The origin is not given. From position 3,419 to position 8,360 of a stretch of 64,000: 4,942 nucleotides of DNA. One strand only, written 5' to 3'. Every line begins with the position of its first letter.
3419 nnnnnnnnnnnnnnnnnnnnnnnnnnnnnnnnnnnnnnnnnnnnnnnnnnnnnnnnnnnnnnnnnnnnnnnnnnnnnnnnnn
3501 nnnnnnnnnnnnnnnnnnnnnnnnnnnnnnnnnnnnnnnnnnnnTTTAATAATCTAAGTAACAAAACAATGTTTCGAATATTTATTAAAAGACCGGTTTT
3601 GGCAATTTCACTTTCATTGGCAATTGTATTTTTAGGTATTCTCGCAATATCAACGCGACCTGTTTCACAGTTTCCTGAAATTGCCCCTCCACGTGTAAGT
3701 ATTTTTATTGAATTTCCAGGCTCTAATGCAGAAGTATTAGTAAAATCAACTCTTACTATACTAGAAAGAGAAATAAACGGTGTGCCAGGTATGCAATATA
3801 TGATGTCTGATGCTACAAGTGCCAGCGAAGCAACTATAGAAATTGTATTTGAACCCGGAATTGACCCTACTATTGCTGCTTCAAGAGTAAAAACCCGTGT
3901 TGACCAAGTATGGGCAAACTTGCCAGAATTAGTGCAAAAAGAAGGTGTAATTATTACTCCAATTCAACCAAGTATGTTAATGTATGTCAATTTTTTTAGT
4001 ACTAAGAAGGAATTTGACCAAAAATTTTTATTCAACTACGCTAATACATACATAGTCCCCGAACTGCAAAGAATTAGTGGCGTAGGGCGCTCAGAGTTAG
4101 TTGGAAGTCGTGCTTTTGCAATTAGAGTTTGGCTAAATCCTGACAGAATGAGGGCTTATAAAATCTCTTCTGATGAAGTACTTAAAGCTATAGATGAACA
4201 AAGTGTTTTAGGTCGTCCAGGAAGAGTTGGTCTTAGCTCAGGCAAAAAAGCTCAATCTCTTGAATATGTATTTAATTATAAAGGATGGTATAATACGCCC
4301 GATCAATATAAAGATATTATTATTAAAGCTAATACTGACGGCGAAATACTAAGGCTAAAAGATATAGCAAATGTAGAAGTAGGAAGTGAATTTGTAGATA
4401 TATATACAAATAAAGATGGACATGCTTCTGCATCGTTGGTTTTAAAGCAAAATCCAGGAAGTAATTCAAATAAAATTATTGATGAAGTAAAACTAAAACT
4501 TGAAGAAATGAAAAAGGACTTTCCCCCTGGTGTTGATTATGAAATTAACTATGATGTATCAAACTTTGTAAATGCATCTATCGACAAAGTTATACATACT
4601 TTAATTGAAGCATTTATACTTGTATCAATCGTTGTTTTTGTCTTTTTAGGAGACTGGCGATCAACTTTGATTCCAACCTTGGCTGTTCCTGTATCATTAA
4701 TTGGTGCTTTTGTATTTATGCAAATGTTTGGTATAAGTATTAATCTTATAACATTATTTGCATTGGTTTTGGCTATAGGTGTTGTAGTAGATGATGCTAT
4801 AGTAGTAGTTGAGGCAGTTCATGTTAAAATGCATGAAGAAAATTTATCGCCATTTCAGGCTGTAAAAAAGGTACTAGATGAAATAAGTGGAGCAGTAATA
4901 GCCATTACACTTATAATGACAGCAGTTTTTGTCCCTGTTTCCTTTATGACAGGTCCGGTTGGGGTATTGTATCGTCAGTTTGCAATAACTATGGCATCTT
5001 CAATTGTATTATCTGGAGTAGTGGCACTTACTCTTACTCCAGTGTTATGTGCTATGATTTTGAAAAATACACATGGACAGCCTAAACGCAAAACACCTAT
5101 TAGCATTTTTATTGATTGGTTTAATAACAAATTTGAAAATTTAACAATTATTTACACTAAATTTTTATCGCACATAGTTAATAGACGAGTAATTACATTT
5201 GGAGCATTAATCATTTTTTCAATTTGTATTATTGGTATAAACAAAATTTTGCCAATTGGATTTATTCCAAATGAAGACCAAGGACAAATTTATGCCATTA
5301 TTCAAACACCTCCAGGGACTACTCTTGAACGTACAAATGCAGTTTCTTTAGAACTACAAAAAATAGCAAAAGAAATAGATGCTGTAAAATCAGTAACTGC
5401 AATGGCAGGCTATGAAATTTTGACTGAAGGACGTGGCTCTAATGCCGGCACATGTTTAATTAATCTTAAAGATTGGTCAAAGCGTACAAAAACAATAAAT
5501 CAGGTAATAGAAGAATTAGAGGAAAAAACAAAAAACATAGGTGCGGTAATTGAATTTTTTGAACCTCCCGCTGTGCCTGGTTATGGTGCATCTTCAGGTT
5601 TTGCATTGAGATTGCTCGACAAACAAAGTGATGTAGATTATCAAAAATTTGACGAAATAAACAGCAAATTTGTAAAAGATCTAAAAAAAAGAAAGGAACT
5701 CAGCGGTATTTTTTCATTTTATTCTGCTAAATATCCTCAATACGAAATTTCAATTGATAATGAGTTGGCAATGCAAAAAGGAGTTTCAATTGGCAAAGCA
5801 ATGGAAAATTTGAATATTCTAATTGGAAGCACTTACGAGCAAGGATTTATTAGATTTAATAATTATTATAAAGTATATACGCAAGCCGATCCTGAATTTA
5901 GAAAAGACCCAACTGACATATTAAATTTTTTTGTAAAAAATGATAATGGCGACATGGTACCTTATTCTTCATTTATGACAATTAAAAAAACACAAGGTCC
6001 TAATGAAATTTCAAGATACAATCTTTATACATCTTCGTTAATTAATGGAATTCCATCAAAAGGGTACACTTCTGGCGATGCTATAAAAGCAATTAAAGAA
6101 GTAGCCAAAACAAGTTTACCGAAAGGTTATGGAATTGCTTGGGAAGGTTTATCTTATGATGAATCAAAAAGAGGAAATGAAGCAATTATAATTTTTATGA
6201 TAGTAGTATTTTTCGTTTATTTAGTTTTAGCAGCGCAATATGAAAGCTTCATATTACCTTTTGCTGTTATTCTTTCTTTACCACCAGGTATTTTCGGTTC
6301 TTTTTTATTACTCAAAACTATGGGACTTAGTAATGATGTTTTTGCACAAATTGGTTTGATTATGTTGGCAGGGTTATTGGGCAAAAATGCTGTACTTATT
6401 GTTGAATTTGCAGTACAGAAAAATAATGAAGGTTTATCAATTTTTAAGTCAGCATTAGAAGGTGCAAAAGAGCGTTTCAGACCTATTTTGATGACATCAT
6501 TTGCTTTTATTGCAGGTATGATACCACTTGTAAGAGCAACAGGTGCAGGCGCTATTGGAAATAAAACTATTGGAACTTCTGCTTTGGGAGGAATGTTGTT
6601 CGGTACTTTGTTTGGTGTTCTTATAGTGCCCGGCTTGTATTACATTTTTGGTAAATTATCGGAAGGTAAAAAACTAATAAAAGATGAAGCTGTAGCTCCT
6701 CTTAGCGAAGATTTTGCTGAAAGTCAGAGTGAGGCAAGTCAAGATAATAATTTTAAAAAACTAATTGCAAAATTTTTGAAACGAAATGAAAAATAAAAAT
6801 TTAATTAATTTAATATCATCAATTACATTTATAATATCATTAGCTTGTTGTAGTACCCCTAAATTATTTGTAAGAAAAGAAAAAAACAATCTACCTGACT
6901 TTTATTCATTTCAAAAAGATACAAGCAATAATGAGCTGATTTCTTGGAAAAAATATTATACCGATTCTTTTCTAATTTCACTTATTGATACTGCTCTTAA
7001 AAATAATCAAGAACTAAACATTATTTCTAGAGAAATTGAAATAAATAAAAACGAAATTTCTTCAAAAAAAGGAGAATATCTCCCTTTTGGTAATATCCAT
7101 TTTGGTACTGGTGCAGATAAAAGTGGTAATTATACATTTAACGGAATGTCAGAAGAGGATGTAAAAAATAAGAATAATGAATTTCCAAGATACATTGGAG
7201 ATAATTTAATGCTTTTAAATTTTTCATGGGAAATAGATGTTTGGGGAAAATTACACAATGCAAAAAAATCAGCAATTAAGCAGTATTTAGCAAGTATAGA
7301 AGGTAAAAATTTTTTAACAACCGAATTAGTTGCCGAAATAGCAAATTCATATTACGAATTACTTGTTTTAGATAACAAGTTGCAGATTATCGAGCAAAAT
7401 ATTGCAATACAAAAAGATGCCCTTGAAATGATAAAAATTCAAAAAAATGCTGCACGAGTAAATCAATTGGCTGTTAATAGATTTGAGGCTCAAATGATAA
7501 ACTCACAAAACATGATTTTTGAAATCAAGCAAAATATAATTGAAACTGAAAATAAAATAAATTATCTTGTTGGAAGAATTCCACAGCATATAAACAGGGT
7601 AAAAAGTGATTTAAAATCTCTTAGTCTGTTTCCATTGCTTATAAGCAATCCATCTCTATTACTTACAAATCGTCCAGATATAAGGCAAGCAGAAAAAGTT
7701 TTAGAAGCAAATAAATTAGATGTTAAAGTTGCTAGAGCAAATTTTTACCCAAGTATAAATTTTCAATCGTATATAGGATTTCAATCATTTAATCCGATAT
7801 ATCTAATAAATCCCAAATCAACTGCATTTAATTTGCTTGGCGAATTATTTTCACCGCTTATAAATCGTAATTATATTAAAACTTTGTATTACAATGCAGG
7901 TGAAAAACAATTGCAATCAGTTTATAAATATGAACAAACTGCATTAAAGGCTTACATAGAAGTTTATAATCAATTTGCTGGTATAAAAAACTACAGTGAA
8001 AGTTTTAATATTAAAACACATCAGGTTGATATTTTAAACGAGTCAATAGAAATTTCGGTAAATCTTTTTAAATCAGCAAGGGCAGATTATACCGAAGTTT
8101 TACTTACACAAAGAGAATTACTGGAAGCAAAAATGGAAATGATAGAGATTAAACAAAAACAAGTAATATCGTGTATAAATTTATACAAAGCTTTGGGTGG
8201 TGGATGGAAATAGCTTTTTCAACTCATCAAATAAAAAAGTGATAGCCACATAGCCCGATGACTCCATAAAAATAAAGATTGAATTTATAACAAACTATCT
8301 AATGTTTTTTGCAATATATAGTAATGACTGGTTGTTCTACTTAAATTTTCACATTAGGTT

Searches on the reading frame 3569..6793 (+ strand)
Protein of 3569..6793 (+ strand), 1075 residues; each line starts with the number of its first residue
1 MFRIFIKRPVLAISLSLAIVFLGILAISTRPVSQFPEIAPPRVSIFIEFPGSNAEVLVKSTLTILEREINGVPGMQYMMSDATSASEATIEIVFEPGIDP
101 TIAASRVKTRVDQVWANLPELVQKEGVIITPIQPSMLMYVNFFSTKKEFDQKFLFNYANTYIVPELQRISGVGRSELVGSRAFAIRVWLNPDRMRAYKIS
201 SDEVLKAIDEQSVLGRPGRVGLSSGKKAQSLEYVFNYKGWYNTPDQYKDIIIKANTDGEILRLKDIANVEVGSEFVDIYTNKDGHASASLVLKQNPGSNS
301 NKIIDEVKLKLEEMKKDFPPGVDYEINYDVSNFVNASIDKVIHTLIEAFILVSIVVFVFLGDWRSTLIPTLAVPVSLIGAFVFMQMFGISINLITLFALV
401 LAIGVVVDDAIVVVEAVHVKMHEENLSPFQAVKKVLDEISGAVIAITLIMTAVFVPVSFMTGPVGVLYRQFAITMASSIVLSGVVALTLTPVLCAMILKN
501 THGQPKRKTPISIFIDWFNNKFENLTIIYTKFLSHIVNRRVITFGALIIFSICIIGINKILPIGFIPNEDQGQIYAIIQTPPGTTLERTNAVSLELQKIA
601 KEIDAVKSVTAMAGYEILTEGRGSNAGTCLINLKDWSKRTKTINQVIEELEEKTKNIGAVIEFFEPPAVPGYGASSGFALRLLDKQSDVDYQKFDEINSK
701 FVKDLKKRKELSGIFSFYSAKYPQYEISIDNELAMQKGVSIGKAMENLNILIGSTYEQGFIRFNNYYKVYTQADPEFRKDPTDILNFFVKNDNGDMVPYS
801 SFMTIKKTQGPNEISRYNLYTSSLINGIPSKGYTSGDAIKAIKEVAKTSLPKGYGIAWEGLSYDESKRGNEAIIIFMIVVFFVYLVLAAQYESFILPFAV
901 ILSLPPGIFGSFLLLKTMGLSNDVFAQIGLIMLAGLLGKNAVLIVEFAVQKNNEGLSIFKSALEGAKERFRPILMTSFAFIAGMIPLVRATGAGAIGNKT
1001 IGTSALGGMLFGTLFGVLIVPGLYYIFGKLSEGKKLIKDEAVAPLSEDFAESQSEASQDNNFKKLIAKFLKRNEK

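Call 83: search_protein_families(library=pfam, proteins=[window:3569-6793:+], max_evalue=0.000001)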
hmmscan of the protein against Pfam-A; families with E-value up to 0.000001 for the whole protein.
window:3569-6793:+ (1075 aa): 2 families
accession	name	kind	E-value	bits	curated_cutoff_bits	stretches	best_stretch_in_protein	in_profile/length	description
PF00873.25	ACR_tran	-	2.5e-293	976.1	28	1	1-1027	1-1020/1021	AcrB/AcrD/AcrF family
PF03176.21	MMPL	-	1.1e-07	31.5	20.5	1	339-509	143-314/333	MMPL family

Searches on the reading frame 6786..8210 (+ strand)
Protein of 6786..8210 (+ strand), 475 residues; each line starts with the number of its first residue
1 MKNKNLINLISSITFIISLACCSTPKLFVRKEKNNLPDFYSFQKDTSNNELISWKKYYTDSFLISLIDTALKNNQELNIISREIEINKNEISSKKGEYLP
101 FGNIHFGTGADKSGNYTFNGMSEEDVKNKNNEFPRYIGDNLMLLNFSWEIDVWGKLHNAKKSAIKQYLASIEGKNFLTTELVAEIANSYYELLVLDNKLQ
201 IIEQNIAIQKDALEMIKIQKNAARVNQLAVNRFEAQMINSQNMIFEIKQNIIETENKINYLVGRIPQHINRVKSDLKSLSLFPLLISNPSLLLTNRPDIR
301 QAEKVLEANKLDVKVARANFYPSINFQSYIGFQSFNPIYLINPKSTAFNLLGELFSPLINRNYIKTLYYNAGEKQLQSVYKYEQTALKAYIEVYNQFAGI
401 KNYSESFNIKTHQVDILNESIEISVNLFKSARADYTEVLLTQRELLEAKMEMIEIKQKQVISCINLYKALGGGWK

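Call 83: search_protein_families(library=pfam, proteins=[window:6786-8210:+], max_evalue=0.000001)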
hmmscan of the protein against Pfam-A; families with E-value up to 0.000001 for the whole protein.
window:6786-8210:+ (475 aa): 1 family
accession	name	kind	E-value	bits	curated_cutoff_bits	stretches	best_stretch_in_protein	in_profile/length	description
PF02321.23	OEP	-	1.5e-36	126.4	22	2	291-471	7-187/187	Outer membrane efflux protein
